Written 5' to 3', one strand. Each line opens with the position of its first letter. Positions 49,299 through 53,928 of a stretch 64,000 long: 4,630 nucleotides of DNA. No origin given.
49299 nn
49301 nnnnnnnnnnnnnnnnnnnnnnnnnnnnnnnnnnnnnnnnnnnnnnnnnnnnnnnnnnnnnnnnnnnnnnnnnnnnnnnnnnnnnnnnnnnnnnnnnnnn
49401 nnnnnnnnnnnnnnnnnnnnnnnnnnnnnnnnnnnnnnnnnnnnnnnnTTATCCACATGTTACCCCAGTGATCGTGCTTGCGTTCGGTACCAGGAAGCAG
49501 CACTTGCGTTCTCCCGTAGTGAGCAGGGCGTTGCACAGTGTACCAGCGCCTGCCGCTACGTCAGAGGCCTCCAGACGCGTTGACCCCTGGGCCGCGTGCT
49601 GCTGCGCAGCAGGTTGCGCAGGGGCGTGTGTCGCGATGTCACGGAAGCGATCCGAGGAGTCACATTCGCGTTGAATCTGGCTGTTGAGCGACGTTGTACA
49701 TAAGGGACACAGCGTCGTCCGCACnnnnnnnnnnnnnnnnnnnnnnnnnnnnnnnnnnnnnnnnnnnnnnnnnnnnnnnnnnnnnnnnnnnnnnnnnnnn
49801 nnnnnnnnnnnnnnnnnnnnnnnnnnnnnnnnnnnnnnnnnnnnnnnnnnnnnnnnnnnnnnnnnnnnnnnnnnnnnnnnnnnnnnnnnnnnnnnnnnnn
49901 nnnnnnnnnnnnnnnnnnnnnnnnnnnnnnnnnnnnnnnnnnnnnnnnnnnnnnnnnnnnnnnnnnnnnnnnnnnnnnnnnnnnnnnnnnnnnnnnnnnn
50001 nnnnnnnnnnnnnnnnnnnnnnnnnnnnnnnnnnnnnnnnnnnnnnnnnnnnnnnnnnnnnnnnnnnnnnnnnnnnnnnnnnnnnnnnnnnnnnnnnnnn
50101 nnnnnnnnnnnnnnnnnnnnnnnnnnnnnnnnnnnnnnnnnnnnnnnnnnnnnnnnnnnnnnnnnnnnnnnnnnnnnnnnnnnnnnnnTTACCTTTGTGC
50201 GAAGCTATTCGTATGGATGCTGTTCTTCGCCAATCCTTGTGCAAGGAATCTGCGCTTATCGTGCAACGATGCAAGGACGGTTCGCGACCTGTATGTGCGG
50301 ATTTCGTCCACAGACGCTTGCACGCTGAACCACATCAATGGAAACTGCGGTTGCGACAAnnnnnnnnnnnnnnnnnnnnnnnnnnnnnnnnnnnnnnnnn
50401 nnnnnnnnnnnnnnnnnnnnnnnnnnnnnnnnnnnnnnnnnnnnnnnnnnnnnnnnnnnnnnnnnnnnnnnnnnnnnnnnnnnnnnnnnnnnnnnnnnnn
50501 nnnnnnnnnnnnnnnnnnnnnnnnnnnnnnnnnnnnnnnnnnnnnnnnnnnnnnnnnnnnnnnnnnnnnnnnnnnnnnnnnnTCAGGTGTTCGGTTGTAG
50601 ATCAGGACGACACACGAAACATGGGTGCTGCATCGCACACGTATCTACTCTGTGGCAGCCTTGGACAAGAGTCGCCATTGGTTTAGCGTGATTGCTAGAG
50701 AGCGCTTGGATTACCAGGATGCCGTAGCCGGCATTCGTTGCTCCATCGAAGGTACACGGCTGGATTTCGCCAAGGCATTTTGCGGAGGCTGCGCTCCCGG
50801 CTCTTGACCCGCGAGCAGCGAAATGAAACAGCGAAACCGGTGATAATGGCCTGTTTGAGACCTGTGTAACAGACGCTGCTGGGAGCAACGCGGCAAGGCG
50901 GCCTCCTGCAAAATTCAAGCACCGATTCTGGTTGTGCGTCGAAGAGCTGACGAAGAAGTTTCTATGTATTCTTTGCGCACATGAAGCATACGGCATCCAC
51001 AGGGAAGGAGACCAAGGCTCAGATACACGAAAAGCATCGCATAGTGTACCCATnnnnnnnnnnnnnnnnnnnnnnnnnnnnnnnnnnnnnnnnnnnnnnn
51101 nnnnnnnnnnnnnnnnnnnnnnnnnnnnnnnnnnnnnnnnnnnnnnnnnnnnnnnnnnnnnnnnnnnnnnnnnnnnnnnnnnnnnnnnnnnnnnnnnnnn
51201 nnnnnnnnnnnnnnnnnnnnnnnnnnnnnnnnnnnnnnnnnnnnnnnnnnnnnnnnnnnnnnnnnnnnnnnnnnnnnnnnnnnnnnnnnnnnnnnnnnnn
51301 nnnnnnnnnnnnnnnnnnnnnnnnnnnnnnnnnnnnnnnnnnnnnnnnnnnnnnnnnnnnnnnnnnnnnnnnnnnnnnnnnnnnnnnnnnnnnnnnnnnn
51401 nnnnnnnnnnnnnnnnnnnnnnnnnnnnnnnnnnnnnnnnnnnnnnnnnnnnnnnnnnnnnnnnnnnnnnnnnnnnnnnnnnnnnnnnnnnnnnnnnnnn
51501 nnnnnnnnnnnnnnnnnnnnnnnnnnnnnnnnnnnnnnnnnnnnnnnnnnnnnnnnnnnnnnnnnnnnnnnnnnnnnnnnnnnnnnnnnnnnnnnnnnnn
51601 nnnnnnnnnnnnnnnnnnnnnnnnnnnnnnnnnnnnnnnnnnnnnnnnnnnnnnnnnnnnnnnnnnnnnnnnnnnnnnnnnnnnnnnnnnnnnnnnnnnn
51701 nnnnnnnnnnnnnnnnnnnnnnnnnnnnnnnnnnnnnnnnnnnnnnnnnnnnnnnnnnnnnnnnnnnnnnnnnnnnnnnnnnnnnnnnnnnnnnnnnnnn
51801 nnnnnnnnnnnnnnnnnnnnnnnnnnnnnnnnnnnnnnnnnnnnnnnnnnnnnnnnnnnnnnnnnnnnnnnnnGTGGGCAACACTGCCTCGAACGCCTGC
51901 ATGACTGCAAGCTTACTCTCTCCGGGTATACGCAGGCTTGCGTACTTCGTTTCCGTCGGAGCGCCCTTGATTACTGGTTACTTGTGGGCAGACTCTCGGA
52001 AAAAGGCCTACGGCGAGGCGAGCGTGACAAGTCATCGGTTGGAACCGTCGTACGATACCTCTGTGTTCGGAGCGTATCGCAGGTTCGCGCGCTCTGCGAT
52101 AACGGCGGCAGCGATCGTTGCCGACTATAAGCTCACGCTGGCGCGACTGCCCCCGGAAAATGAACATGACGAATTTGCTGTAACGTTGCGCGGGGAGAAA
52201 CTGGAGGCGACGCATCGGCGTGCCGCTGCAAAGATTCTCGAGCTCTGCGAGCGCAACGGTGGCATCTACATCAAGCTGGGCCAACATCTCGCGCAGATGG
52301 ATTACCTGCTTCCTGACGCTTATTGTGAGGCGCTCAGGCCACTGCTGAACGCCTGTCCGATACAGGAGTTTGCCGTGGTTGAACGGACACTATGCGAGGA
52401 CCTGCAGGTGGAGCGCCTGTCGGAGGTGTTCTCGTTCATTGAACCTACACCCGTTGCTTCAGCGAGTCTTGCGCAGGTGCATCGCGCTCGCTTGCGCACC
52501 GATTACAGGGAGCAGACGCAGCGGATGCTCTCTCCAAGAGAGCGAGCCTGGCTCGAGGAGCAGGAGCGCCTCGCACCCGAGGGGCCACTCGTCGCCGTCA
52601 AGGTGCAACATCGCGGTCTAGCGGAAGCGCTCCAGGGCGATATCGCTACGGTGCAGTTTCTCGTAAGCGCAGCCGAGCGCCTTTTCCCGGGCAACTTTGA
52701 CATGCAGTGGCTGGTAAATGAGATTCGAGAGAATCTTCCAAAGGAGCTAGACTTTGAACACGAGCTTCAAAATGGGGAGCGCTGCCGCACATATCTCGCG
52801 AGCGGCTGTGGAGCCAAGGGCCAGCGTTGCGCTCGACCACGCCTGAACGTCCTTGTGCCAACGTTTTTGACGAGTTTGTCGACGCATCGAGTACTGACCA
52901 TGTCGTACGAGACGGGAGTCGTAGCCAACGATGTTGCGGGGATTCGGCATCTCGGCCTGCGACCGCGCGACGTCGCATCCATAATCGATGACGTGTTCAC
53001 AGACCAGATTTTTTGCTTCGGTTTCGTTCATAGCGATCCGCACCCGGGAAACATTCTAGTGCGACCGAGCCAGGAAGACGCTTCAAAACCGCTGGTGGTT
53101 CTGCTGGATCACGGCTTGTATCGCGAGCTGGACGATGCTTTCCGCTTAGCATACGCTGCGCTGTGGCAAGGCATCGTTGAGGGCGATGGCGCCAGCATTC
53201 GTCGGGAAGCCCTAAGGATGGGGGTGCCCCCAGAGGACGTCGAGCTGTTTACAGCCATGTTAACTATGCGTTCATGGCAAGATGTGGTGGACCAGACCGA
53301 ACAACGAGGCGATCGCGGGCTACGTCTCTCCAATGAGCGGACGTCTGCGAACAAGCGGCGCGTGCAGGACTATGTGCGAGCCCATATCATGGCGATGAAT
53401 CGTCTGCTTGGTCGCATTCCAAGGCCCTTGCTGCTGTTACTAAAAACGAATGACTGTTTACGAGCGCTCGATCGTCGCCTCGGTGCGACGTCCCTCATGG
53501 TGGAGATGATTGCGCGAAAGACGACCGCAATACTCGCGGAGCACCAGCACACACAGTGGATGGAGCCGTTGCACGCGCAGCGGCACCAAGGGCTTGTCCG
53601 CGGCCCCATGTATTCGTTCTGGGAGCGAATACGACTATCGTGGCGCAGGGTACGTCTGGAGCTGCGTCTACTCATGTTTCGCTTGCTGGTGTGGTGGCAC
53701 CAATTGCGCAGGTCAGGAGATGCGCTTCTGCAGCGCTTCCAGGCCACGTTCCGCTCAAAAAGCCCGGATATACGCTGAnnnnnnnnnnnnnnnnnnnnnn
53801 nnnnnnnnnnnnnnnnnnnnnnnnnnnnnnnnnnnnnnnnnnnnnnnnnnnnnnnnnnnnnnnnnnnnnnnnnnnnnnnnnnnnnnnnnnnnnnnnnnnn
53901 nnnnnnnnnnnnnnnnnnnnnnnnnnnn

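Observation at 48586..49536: Near-consensus CCT motif in an otherwise disordered protein - a lineage clue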

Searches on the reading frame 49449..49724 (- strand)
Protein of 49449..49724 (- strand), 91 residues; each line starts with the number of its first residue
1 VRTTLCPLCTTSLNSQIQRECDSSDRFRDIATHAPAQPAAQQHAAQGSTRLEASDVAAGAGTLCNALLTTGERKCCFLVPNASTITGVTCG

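Call 20: search_protein_families(library=pfam, proteins=[window:49449-49724:-], max_evalue=1)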
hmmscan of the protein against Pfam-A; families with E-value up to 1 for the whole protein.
window:49449-49724:- (91 aa): 1 family
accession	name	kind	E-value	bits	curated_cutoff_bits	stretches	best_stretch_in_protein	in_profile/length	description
PF21302.3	Zn_ribbon_RlmA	-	0.29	11.6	27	1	5-31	2-28/44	RlmA, N-terminal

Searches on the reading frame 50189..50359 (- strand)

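Call 20: search_protein_families(library=pfam, proteins=[window:50189-50359:-], max_evalue=1)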
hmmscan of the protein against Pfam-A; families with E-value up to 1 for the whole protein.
window:50189-50359:- (56 aa): 1 family
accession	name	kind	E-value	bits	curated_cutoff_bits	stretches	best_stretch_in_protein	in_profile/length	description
PF02102.21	Peptidase_M35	-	0.11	11.9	27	1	8-50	59-101/352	Deuterolysin metalloprotease (M35) family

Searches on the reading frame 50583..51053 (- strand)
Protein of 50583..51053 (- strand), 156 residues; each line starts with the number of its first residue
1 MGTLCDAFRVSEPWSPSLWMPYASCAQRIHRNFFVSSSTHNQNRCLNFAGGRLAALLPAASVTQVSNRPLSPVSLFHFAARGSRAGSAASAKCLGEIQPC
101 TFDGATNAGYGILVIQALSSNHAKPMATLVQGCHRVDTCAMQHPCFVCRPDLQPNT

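Call 20: search_protein_families(library=pfam, proteins=[window:50583-51053:-], max_evalue=1)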
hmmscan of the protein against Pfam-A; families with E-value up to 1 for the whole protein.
window:50583-51053:- (156 aa): 1 family
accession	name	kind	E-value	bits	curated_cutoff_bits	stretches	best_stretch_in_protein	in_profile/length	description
PF13284.11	DUF4072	-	0.41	11.5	24.6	1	113-133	1-23/46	Domain of unknown function (DUF4072)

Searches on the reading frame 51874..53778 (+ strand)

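Call 6: search_protein_families(library=pfam, proteins=[window:51874-53778:+], max_evalue=0.001)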
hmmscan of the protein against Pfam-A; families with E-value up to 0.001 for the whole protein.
window:51874-53778:+ (634 aa): 1 family
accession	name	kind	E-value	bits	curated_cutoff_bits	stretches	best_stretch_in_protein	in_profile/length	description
PF03109.22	ABC1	-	3.9e-55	187.1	22.9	2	236-443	53-241/244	ABC1 atypical kinase-like domain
